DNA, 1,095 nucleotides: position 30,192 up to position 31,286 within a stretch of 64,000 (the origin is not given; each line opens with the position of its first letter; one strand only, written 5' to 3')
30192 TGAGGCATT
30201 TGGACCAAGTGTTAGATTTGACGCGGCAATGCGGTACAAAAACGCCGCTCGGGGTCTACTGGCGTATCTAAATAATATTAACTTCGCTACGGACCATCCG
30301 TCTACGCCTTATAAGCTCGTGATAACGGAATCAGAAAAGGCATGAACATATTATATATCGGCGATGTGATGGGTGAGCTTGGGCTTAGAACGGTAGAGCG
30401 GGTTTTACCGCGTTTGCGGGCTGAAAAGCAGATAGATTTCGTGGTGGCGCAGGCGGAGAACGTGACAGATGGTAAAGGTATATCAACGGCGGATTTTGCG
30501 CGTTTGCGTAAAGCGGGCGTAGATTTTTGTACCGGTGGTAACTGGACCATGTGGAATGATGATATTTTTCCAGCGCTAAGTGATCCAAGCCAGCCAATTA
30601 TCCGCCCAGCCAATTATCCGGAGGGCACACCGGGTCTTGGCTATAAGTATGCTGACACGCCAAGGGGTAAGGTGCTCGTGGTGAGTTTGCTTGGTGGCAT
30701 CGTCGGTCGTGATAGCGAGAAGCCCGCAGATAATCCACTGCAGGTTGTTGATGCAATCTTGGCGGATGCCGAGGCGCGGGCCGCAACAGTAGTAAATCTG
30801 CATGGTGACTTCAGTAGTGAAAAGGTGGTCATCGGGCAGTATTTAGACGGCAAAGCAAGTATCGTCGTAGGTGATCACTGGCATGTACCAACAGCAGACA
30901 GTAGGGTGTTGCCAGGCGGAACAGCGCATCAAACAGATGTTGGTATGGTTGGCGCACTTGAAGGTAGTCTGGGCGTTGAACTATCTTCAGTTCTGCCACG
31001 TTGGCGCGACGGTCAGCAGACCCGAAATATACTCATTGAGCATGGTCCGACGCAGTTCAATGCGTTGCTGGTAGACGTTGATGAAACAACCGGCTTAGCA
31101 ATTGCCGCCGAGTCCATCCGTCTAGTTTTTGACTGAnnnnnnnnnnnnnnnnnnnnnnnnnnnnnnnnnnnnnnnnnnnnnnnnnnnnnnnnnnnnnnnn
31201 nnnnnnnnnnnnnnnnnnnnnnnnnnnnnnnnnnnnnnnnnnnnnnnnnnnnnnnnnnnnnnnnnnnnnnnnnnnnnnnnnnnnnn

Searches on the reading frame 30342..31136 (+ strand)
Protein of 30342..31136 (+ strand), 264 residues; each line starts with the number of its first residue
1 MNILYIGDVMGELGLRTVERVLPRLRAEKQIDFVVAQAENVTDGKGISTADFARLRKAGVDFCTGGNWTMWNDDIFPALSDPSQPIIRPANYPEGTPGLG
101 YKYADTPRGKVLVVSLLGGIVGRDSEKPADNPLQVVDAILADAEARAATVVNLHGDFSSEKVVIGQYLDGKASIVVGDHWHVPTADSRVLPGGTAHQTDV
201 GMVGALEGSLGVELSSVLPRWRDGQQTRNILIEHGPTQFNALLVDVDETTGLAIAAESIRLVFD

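Call 8: search_protein_families(library=pfam, proteins=[window:30342-31136:+], max_evalue=0.01)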
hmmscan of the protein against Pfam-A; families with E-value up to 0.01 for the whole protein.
window:30342-31136:+ (264 aa): 1 family
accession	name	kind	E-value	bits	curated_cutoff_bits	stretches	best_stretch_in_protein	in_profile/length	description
PF13277.11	YmdB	-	2.6e-69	233.7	27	1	4-259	1-253/253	YmdB-like protein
